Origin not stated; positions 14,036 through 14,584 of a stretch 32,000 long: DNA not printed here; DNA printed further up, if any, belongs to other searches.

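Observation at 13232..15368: radA translationally coupled to a ThiS/TtuB-like ubiquitin-fold protein (internal Gly-Gly plus 7-aa tail) and a TtuA/NcsA thiolase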

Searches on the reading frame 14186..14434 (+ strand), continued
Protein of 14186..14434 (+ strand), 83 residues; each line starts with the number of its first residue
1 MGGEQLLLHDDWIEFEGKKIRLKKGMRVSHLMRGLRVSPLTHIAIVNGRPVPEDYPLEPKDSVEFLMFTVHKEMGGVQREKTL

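Call 43: find_encoding_contigs(protein=P0014, flank=6000, max_places=2)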
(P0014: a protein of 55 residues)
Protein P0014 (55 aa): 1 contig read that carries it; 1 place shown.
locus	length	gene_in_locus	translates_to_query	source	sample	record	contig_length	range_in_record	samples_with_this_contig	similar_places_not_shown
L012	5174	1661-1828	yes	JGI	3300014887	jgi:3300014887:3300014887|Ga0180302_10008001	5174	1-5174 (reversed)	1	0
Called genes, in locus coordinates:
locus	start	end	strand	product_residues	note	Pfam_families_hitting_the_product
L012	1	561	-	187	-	?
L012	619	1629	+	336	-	PF14520:HHH_5, PF00154:RecA_N, PF13481:AAA_25 (weak), PF06745:ATPase, PF08423:Rad51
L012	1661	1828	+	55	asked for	-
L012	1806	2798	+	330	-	PF01171:ATP_bind_3, PF03054:tRNA_Me_trans (faint), PF24167:DUF7411 (faint)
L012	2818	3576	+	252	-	PF09754:PAC2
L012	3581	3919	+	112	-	PF03551:PadR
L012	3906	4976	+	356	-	PF04007:DUF354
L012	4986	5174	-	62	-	?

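Call 44: find_encoding_contigs(protein=P0036, flank=6000, max_places=2)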
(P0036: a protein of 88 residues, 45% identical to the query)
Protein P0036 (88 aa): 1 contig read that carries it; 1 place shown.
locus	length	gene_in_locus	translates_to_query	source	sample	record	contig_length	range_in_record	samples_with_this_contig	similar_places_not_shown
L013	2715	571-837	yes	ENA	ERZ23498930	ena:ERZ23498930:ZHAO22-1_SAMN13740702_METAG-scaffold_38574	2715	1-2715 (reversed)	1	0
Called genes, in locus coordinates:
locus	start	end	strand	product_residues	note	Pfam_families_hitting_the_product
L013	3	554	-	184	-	?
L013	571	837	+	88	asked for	PF21965:SAMP2 (weak)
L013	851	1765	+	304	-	PF01171:ATP_bind_3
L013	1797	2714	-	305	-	?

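Call 52: find_related_loci(query=A5, collection=metagenome_contigs, flank=10000)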
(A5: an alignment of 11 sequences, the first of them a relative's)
Query A5 (83 aa) in metagenome_contigs; peptide patterns used: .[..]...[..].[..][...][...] (x = any residue, [..] = any of these).
313 stretches matched a pattern; 6 encode a relative of the query (tblastn E <= 1e-3); 6 distinct loci.
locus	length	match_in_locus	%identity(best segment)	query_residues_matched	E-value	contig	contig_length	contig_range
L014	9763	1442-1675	68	1-78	2e-34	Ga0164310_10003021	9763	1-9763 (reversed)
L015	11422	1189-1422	67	2-79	1e-32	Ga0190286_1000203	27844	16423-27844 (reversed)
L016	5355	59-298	63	3-83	8e-31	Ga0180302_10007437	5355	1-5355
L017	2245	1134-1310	39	13-71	6e-11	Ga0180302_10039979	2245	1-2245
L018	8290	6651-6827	37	13-71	3e-10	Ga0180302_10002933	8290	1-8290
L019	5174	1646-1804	42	23-75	5e-9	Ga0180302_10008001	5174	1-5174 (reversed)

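Call 54: search_protein_families(library=pfam, proteins=[L013:3-554:-, L010:1322-2305:+, L012:1806-2795:+], max_evalue=0.001)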
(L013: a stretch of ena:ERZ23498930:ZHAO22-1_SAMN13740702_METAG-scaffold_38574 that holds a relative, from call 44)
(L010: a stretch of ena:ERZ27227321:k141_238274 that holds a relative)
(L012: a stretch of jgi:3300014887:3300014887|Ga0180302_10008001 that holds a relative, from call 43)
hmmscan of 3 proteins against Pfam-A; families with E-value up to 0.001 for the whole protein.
L013:3-554:- (184 aa): 3 families
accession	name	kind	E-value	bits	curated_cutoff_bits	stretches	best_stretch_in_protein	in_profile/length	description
PF00132.30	Hexapep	-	7.9e-26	89.1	27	3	159-184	1-26/36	Bacterial transferase hexapeptide (six repeats)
PF25084.1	LbH_EIF2B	-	1.2e-09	38.5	54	2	79-182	11-101/105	EIF2B subunit epsilon LbH domain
PF14602.12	Hexapep_2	-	2.1e-09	37.4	27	1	160-182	2-22/34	Hexapeptide repeat of succinyl-transferase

L010:1322-2305:+ (328 aa): 5 families
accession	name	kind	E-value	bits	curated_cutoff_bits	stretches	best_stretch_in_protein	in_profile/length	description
PF01171.26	ATP_bind_3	-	2.5e-11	44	27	1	53-201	1-135/182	PP-loop family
PF03054.22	tRNA_Me_trans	-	3.2e-08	33.9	20.6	1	53-172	2-128/202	tRNA methyl transferase HUP domain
PF22082.2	TtuA_LIM_N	-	2e-05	25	27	1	8-32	2-25/26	2-thiouridine synthetase TtuA, N-terminal LIM domain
PF24167.1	DUF7411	-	0.00023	21.2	28.7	1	53-174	2-107/194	Family of unknown function (DUF7411)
PF00733.27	Asn_synthase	-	0.00096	19.3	21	0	42-127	8-87/354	Asparagine synthase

L012:1806-2795:+ (330 aa): 5 families
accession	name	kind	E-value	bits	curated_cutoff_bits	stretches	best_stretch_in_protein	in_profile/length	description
PF01171.26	ATP_bind_3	-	1.2e-10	41.9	27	1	51-185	2-124/182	PP-loop family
PF03054.22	tRNA_Me_trans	-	1.6e-05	25.1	20.6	1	50-166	2-127/202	tRNA methyl transferase HUP domain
PF24167.1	DUF7411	-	2.6e-05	24.3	28.7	1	51-171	3-109/194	Family of unknown function (DUF7411)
PF00733.27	Asn_synthase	-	6.4e-05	23.2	21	1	50-166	19-136/354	Asparagine synthase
PF06508.19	QueC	-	0.00042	20.3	22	1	52-117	3-63/210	Queuosine biosynthesis protein QueC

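Call 83: search_protein_families(library=pfam, alignment_id=A5, max_evalue=0.01)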
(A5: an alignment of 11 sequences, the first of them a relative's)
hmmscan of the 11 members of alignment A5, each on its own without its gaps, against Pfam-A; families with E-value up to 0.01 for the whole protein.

A. member 1, P0001 (83 aa): 4 families
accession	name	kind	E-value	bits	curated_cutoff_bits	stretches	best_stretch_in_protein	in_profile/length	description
PF21965.2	SAMP2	-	4.2e-07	30.7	27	1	18-65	13-59/63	Small archaeal modifier protein 2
PF14453.12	ThiS-like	-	0.00071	20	26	1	17-65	7-53/57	ThiS-like ubiquitin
PF02597.26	ThiS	-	0.0014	19.6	22.5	1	14-66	9-70/76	ThiS family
PF02824.27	TGS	-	0.0031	17.9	22.2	1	43-66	36-59/60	TGS domain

B. families by the number of members that match (of 11 scanned): 6 families
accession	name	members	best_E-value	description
PF21965.2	SAMP2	9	2.9e-09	Small archaeal modifier protein 2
PF02597.26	ThiS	8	4.4e-07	ThiS family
PF14453.12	ThiS-like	7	2.7e-05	ThiS-like ubiquitin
PF14451.12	Ub-Mut7C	6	0.00022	Mut7-C ubiquitin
PF02824.27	TGS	5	3e-06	TGS domain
PF13443.12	HTH_26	2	0.0027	Cro/C1-type HTH DNA-binding domain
